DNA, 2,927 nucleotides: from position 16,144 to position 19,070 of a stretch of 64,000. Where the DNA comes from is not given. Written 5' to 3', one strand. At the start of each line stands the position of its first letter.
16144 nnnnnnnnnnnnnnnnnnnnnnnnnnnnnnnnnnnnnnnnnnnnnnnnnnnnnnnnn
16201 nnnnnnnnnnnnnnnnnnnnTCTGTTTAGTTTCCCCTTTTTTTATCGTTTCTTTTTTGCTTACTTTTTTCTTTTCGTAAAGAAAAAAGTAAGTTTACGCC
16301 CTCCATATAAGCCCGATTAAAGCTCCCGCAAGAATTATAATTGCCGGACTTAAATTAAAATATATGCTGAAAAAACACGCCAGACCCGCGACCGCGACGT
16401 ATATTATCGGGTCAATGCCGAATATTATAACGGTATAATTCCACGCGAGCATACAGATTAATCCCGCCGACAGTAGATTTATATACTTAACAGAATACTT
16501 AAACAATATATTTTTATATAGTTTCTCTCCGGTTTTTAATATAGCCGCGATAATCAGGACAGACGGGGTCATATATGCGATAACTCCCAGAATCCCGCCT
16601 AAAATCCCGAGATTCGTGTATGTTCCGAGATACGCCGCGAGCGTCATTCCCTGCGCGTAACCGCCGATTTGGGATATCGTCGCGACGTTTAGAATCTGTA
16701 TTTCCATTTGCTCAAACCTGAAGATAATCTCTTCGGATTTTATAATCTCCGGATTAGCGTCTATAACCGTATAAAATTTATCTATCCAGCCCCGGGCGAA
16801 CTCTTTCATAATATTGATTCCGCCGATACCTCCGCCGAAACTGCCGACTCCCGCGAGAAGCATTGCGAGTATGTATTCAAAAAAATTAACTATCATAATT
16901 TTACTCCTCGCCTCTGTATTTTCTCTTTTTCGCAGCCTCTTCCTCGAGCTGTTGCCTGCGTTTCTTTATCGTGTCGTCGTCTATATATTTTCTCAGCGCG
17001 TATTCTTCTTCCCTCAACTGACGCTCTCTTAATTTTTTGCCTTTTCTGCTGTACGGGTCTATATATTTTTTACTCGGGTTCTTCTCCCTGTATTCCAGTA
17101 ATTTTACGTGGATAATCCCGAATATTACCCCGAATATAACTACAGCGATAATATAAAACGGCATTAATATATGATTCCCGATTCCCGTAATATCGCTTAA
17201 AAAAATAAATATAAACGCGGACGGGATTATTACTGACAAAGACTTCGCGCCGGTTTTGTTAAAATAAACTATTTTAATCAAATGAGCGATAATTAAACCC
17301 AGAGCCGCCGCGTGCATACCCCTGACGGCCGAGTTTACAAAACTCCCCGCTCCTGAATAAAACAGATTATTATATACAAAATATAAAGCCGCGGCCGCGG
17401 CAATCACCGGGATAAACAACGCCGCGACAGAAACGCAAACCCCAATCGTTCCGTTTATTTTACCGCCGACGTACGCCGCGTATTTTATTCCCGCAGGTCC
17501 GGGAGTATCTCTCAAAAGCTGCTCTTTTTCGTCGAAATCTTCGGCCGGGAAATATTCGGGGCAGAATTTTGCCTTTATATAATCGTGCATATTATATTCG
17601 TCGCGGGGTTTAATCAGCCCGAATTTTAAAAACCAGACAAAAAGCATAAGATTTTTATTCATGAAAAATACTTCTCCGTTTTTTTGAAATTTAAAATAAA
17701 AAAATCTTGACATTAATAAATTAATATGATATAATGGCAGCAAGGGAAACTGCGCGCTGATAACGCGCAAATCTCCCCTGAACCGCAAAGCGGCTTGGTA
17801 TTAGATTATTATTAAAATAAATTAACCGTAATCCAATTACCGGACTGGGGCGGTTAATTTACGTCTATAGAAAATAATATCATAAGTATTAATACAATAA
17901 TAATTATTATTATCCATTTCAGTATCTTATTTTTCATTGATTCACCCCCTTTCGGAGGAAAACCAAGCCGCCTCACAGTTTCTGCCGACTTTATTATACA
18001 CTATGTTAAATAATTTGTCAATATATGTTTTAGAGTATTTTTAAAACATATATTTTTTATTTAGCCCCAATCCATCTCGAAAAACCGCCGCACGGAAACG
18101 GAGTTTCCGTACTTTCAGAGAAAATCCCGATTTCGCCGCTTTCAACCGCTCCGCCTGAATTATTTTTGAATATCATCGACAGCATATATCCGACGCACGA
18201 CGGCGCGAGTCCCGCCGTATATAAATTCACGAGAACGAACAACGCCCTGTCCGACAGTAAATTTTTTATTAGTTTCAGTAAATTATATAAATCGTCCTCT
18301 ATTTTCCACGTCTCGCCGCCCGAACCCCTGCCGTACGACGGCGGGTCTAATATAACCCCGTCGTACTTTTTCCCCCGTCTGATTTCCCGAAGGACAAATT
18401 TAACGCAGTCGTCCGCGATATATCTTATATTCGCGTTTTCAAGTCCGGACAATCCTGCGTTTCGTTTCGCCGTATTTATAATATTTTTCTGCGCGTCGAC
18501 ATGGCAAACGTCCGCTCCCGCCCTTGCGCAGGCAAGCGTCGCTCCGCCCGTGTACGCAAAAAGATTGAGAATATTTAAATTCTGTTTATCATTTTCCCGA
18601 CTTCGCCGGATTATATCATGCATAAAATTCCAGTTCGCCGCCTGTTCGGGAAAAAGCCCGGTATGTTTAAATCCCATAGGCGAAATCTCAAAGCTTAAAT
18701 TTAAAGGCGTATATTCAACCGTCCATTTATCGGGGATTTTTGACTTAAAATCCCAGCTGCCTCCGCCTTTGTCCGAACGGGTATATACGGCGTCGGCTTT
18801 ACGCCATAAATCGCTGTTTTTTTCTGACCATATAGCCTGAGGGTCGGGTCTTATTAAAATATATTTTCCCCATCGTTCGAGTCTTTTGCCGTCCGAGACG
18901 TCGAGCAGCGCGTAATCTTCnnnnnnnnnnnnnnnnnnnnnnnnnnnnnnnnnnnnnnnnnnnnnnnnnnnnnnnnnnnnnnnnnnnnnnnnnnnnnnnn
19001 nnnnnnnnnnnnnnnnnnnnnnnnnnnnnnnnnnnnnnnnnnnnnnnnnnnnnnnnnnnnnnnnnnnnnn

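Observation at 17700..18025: Third, diverged member of the same family next to the chromate-transporter genes: 27-aa TM peptide with sequestered SD plus convergent sRNA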

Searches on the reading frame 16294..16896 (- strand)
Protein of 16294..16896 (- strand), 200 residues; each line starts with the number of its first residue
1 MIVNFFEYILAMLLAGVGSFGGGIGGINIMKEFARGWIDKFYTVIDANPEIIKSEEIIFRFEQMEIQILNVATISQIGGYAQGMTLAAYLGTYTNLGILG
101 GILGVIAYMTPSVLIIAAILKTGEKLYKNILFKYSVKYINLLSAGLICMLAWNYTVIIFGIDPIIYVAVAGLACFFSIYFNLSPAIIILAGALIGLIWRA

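Call 13: search_protein_families(library=pfam, proteins=[window:16294-16896:-])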
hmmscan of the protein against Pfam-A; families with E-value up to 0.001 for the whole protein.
window:16294-16896:- (200 aa): 1 family
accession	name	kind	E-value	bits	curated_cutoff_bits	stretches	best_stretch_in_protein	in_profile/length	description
PF02417.20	Chromate_transp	-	6.9e-12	46.1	28.6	1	70-196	43-166/166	Chromate transporter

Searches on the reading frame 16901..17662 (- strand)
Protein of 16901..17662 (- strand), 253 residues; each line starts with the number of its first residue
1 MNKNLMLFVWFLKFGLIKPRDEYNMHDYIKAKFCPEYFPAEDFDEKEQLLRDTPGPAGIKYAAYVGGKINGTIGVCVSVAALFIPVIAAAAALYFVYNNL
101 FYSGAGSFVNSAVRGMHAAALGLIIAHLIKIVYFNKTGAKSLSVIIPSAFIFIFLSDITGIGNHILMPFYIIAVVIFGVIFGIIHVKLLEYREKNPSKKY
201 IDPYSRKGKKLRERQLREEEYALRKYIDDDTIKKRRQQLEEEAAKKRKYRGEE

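Call 12: find_encoding_contigs(protein=window:16901-17662:-, flank=10000, max_places=6)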
Protein window:16901-17662:- (253 aa): 1 contig read that carries it; 1 place shown.
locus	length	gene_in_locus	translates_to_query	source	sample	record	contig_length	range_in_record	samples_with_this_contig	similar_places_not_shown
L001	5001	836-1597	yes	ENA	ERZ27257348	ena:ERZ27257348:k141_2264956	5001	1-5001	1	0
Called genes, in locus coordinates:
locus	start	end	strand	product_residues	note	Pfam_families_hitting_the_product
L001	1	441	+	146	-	?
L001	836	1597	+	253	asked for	PF02417:Chromate_transp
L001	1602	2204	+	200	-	PF02417:Chromate_transp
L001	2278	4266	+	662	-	PF02922:CBM_48, PF00128:Alpha-amylase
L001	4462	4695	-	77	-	-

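Call 13: search_protein_families(library=pfam, proteins=[window:16901-17662:-])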
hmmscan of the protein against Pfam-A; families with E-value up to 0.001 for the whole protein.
window:16901-17662:- (253 aa): 1 family
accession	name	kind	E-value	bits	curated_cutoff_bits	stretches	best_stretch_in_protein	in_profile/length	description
PF02417.20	Chromate_transp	-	1.2e-13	51.9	28.6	1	6-178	2-165/166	Chromate transporter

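Call 33: find_homologous_proteins(query=window:16901-17662:-, max_evalue=1e-20)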
Query window:16901-17662:- (253 aa): 63 proteins with E <= 1e-20 among 1018 candidates.
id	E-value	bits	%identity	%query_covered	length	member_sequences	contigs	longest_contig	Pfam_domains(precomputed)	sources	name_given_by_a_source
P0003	5.2e-164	562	100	100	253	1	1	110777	PF02417.21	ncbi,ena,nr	ncbi:MAG: chromate transporter [Oscillospiraceae bacterium]|nr:chromate transporter [Oscillospiracea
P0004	1.4e-106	374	66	92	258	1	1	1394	PF02417.21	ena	-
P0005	1.2e-96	341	61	100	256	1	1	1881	PF02417.21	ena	-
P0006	1.1e-95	338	58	94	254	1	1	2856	PF02417.21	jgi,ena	-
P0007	1.6e-95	338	60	100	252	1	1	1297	PF02417.21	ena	-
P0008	6.1e-92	326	58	98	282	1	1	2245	PF02417.21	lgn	-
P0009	6.7e-92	326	59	94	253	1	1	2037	PF02417.21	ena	-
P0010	9.3e-92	325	60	98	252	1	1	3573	PF02417.21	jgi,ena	-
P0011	8.1e-91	322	56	100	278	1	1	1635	PF02417.21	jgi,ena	-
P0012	3.8e-90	320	58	100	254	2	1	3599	PF02417.21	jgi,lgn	-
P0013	4.9e-90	320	56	100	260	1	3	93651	PF02417.21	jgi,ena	-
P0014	7.2e-90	319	59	100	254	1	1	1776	PF02417.21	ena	-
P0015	7.5e-90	319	58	100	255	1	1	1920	PF02417.21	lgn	-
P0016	1.8e-89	318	54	100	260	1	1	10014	PF02417.21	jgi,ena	-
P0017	6.4e-89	316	54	100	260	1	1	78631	PF02417.21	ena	-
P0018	1.3e-88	315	58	100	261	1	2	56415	PF02417.21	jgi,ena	-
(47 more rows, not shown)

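Call 34: find_encoding_contigs(protein=P0013, flank=2500, max_places=2)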
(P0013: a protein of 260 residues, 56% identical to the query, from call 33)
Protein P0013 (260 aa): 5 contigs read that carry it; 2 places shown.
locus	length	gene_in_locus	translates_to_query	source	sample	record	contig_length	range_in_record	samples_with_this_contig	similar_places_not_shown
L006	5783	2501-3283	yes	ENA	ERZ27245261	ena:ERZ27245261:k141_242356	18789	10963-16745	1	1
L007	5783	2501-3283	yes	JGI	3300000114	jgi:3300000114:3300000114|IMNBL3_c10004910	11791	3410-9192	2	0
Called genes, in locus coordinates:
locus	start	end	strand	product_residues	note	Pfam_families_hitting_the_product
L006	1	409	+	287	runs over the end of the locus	PF08032:SpoU_sub_bind (faint), PF00588:SpoU_methylase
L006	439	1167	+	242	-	PF00588:SpoU_methylase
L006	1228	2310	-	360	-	PF01208:URO-D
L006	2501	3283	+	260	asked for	PF02417:Chromate_transp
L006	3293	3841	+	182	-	PF02417:Chromate_transp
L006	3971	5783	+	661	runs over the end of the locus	PF02922:CBM_48, PF00128:Alpha-amylase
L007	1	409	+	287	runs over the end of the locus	PF08032:SpoU_sub_bind (faint), PF00588:SpoU_methylase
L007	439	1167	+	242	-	PF00588:SpoU_methylase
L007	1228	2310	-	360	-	PF01208:URO-D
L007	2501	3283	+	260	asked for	PF02417:Chromate_transp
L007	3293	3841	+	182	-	PF02417:Chromate_transp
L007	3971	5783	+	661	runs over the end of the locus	PF02922:CBM_48, PF00128:Alpha-amylase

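Call 35: find_encoding_contigs(protein=P0018, flank=2500, max_places=2)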
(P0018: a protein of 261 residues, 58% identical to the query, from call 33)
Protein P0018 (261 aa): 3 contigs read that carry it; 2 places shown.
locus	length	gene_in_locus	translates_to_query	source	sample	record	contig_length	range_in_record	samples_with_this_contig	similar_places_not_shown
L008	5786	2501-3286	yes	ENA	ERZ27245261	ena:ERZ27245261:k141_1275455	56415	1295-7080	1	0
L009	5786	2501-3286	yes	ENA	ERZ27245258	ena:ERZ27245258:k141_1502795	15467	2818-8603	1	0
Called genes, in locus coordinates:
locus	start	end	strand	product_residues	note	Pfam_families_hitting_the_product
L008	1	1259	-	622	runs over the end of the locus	PF00128:Alpha-amylase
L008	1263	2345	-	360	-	PF01208:URO-D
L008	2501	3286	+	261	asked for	PF02417:Chromate_transp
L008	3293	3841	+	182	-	PF02417:Chromate_transp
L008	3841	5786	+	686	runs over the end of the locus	PF02922:CBM_48, PF00128:Alpha-amylase, PF02806:Alpha-amylase_C (weak)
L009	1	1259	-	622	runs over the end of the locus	PF00128:Alpha-amylase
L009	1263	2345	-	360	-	PF01208:URO-D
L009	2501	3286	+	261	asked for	PF02417:Chromate_transp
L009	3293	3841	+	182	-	PF02417:Chromate_transp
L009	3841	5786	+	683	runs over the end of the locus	PF02922:CBM_48, PF00128:Alpha-amylase, PF02806:Alpha-amylase_C (weak)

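Call 36: find_encoding_contigs(protein=P0010, flank=2500, max_places=2)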
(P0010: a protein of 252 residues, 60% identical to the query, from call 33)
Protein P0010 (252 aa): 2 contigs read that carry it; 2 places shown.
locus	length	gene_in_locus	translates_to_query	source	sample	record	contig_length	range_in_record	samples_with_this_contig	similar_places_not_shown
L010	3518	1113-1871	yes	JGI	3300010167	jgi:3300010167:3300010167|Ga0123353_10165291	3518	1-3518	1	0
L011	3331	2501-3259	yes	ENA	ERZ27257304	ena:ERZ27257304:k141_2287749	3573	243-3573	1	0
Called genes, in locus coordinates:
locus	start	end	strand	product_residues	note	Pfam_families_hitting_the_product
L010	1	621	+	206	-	?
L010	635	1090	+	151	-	-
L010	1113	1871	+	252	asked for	PF02417:Chromate_transp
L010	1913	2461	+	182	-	PF02417:Chromate_transp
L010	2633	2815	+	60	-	-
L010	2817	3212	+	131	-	PF09685:MamF_MmsF (weak)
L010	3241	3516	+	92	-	?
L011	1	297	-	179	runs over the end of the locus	?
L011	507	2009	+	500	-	PF08305:NPCBM, PF00295:Glyco_hydro_28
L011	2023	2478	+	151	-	-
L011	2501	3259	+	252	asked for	PF02417:Chromate_transp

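Call 37: find_encoding_contigs(protein=P0005, flank=2500, max_places=2)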
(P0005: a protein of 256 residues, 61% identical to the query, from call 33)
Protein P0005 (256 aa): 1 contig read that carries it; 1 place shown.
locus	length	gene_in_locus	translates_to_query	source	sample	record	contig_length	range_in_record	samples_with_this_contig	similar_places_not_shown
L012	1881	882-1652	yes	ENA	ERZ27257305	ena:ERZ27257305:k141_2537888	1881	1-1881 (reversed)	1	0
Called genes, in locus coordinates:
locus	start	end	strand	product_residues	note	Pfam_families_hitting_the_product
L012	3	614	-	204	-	?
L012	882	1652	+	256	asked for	PF02417:Chromate_transp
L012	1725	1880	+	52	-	?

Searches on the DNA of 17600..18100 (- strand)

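Call 49: search_rna_families(source=window, start=17600, end=18100, threshold=evalue, max_evalue=10)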
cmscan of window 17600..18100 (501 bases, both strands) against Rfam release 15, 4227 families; matches with E-value up to 10: 6.
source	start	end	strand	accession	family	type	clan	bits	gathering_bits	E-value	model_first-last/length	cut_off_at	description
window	17749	17988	-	RF01412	BsrG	Gene; sRNA;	-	19.5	55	0.016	1-259/259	no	BsrG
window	17629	17685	+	RF00616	LhrC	Gene; sRNA;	CL00114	17.1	110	6.4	1-111/111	no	Listeria LhrC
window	17677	17712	-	RF00490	S-element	Cis-reg;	-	16.5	47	4.6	1-67/67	no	S-element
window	17677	17818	-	RF02546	LSU_trypano_mito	Gene; rRNA;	CL00112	10.7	60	7.6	212-561/561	no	Trypanosomatid mitochondrial large subunit ribosomal RNA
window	17950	18081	-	RF01295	SCARNA7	Gene; snRNA; snoRNA; scaRNA;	-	9.9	65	2.8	1-330/330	no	Small Cajal body-specific RNA 7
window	17846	17949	-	RF01295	SCARNA7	Gene; snRNA; snoRNA; scaRNA;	-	8.6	65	6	1-330/330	no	Small Cajal body-specific RNA 7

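Call 50: search_rna_families(source=window, start=17700, end=18030, threshold=evalue, max_evalue=1, show_alignments=1)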
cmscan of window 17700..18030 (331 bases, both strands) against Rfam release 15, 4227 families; matches with E-value up to 1: 1.
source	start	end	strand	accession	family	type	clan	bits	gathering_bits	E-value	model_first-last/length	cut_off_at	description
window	17749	17988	-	RF01412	BsrG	Gene; sRNA;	-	19.5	55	0.01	1-259/259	no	BsrG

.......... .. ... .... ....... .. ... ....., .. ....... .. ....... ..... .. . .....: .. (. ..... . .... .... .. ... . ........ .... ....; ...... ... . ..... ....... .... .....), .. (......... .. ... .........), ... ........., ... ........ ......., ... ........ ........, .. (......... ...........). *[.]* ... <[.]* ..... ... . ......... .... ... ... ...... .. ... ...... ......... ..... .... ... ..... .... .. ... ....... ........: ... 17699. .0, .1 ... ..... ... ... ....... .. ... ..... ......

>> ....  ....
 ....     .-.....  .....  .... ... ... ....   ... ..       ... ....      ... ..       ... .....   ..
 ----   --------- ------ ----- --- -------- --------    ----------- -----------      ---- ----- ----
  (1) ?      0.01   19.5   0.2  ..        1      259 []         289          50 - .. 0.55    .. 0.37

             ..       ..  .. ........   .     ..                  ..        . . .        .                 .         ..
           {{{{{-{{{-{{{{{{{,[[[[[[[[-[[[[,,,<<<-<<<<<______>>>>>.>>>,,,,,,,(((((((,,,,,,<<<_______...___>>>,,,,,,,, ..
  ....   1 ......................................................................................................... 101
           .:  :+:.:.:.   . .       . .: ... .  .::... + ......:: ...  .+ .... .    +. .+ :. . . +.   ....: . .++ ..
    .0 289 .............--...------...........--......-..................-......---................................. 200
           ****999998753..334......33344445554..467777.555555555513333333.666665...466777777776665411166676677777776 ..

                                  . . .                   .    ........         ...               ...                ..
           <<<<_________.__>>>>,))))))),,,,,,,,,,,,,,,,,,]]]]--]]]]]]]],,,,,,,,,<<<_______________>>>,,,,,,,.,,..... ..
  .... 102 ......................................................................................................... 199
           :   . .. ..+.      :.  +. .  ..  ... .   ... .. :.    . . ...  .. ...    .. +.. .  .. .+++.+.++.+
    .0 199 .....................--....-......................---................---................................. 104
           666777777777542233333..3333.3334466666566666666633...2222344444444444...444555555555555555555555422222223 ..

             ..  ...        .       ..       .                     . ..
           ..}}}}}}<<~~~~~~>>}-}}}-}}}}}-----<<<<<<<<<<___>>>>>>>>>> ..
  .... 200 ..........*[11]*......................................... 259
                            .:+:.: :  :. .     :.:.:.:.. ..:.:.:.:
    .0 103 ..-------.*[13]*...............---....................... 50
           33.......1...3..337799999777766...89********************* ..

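Call 63: search_dna_similar(query=window:17700-18030:-, collection=plasmids, mode=distant, max_evalue=0.01, max_rows=10)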
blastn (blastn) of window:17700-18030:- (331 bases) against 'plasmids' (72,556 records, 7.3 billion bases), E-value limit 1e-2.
Records with a match: 3; places in all: 3; records where one place covers at least 80% of the query: 0.
Best place of each record, by identity: 60-80% 3.
By first word of the organism name: Clostridium 3.
By predicted mobility (MOB-suite, as given by PLSDB): mobilizable 3.
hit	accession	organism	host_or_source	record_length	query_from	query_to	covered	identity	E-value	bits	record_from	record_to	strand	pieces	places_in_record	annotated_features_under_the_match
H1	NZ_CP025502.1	Clostridium perfringens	Gallus gallus,whole organism,gut ...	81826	112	176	20%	79.1%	7e-3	48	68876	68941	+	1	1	amidoligase family protein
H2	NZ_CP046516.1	Clostridium sp. 16K-1-R1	Corvus macrorhynchos,Whole ...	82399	112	176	20%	79.1%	7e-3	48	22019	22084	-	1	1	amidoligase family protein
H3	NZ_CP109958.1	Clostridium perfringens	gut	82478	112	176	20%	79.1%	7e-3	48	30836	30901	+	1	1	amidoligase family protein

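Call 64: search_dna_similar(query=window:17700-18030:-, collection=phages, mode=distant, max_evalue=0.01, max_rows=10)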
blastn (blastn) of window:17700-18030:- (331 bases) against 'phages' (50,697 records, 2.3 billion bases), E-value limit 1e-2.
No match.

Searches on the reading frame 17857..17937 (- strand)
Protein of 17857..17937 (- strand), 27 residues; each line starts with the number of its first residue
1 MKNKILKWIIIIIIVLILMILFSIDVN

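Call 57: search_protein_families(library=pfam, proteins=[window:17857-17937:-], max_evalue=10)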
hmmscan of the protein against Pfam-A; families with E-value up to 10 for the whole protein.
seq(27 aa): 1 family
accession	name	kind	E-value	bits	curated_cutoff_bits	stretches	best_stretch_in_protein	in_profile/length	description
PF05739.25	SNARE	-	2.2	8.8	26.8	1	3-21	34-52/53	SNARE domain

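Call 58: search_protein_families(library=ncbifam, proteins=[window:17857-17937:-], max_evalue=10)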
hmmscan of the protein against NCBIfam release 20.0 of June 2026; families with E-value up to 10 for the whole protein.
seq(27 aa): 6 families
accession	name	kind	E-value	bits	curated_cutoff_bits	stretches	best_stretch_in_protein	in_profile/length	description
NF041581.1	SosA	equivalog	0.39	11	60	1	2-26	6-30/77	DNA damage-induced cell division inhibitor SosA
NF053819.1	EF0750_LPXTG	subfamily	0.53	10.8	47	1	1-24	1-22/105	EF2685/EF0750 family sortase-dependent surface protein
NF001940.0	PRK00720.1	equivalog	1.1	9.4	83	1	5-18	6-19/78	twin-arginine translocase TatA/TatE family subunit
NF038277.1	accessory_MacP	equivalog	1.5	9.3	45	1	3-22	78-97/98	cell wall synthase accessory phosphoprotein MacP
NF045773.1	cytochro_C550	exception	1.5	8.8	125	1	2-24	3-25/118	cytochrome c550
NF003393.0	PRK04561.1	equivalog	2.4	8.1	104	1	5-18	6-19/75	twin arginine translocase protein A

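Call 80: list_cluster_members(proteins=[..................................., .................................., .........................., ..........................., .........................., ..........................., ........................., window:17857-17937:-, window:11054-11167:-, window:13929-14033:+])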
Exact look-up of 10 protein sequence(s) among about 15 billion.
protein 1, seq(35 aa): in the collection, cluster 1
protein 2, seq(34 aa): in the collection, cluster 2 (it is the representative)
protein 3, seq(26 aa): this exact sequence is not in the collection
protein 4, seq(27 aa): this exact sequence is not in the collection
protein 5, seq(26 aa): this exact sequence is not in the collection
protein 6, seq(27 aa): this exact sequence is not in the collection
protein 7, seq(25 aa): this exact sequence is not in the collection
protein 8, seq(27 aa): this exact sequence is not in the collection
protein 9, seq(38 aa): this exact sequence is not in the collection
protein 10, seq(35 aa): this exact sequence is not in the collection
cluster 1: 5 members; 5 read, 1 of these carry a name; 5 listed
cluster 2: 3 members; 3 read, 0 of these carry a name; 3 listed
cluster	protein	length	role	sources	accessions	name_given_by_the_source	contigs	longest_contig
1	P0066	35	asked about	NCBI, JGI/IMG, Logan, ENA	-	hypothetical protein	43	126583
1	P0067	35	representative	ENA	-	-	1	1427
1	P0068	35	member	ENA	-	-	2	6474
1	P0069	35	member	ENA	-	-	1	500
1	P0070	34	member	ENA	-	-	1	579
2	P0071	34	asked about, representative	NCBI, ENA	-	-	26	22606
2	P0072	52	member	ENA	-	-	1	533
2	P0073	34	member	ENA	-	-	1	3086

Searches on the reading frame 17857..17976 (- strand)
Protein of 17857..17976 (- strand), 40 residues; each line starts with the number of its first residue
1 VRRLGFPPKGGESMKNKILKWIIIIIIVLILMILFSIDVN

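Call 75: find_homologous_proteins(query=window:17857-17976:-, max_evalue=10)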
Query seq(40 aa): no candidate shares three 5-residue words with the query. No homologue found.

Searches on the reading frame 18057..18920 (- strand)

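Call 13: search_protein_families(library=pfam, proteins=[window:18057-18920:-])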
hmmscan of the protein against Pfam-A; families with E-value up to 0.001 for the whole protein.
window:18057-18920:- (287 aa): 3 families
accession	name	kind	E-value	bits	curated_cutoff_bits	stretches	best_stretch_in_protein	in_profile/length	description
PF10672.15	Methyltrans_SAM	-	1e-12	48.4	27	1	107-223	118-229/286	S-adenosylmethionine-dependent methyltransferase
PF03602.21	Cons_hypoth95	-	7e-06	26.3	24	1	112-194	40-122/182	Conserved hypothetical protein 95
PF09445.16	Methyltransf_15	-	2.2e-05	24.6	22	1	117-198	4-84/165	RNA cap guanine-N2 methyltransferase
